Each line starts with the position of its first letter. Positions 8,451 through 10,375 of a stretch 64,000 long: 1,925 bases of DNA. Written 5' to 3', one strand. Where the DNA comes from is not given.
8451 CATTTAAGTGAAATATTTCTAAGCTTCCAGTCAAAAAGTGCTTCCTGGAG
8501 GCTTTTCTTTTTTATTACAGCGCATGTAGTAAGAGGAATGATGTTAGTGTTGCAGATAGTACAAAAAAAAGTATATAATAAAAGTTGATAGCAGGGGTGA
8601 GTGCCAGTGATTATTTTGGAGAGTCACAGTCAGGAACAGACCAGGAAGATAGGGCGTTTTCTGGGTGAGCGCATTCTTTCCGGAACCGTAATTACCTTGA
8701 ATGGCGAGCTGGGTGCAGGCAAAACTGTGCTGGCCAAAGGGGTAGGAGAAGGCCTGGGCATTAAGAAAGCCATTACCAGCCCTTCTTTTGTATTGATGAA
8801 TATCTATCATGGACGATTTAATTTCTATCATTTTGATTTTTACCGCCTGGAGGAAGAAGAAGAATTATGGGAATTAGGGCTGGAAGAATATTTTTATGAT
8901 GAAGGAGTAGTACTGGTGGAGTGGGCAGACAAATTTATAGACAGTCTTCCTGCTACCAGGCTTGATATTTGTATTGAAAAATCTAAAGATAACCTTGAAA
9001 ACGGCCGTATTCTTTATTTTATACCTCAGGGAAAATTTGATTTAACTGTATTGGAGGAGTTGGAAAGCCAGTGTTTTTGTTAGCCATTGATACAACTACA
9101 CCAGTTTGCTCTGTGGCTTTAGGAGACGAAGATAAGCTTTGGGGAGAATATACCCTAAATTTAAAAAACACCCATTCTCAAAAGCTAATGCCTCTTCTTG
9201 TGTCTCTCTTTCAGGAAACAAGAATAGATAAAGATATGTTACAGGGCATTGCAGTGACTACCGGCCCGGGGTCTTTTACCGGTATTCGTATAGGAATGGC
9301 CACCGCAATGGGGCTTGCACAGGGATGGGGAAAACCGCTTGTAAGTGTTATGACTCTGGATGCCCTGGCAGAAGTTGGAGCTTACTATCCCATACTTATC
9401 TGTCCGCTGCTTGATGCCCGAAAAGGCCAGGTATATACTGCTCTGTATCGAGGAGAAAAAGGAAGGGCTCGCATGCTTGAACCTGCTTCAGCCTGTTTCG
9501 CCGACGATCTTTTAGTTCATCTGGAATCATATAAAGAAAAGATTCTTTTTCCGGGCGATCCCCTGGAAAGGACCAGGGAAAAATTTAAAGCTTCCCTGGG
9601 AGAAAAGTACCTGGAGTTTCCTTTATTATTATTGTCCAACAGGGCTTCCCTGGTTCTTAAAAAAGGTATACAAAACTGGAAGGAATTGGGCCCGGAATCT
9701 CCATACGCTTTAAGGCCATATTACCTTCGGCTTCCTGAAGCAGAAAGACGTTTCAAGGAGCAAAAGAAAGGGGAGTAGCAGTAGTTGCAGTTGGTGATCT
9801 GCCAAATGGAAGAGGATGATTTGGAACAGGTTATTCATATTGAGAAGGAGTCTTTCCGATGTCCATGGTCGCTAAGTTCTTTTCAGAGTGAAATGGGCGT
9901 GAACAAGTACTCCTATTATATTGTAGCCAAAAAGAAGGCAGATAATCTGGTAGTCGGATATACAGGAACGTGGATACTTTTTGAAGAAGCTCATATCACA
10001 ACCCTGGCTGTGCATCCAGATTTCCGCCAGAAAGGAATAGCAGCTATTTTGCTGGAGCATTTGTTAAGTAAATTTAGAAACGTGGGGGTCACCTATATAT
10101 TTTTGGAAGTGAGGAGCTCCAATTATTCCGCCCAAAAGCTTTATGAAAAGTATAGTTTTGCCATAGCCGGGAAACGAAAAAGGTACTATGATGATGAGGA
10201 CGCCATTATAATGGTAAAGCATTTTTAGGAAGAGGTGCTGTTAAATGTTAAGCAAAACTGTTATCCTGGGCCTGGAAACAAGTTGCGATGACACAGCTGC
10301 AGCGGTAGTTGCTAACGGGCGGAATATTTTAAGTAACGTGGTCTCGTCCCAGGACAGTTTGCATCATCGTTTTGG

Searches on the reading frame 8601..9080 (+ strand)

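Call 32: search_protein_families(library=pfam, max_evalue=0.00001, proteins=[window:8601-9080:+])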
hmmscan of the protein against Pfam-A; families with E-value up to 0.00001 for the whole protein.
window:8601-9080:+ (160 aa): 1 family
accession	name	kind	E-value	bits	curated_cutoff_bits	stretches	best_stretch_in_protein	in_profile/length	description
PF02367.23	TsaE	-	3.3e-39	134.2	26.6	1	9-130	2-123/128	Threonylcarbamoyl adenosine biosynthesis protein TsaE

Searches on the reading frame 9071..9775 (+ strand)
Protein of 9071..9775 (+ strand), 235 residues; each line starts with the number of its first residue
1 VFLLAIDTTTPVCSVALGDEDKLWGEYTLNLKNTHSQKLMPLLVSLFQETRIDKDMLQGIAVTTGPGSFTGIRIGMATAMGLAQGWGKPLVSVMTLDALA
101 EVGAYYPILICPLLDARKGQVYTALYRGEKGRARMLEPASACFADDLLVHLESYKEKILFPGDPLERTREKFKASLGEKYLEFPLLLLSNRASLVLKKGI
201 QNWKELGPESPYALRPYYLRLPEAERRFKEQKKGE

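Call 32: search_protein_families(library=pfam, max_evalue=0.00001, proteins=[window:9071-9775:+])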
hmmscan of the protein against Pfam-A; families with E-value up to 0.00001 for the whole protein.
window:9071-9775:+ (235 aa): 1 family
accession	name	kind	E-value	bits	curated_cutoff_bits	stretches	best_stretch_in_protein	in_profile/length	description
PF00814.31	TsaD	-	3.4e-27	96.2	24.8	1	33-132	27-132/264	tRNA N6-adenosine threonylcarbamoyltransferase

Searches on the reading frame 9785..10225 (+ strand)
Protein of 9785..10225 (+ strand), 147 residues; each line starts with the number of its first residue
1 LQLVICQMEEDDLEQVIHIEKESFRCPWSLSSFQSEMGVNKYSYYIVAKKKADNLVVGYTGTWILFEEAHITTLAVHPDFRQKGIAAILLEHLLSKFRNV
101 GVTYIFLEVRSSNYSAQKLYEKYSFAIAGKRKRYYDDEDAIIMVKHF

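Call 32: search_protein_families(library=pfam, max_evalue=0.00001, proteins=[window:9785-10225:+])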
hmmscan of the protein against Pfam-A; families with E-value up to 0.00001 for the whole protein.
window:9785-10225:+ (147 aa): 3 families
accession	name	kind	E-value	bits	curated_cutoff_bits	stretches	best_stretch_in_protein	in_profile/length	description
PF00583.31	Acetyltransf_1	-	2.3e-19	70.2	20.7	1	14-125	2-116/116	Acetyltransferase (GNAT) family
PF13508.13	Acetyltransf_7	-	1.5e-12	48.1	27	1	43-125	3-82/84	Acetyltransferase (GNAT) domain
PF13673.13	Acetyltransf_10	-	1.1e-11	45.3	23.6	1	31-128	20-110/128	Acetyltransferase (GNAT) domain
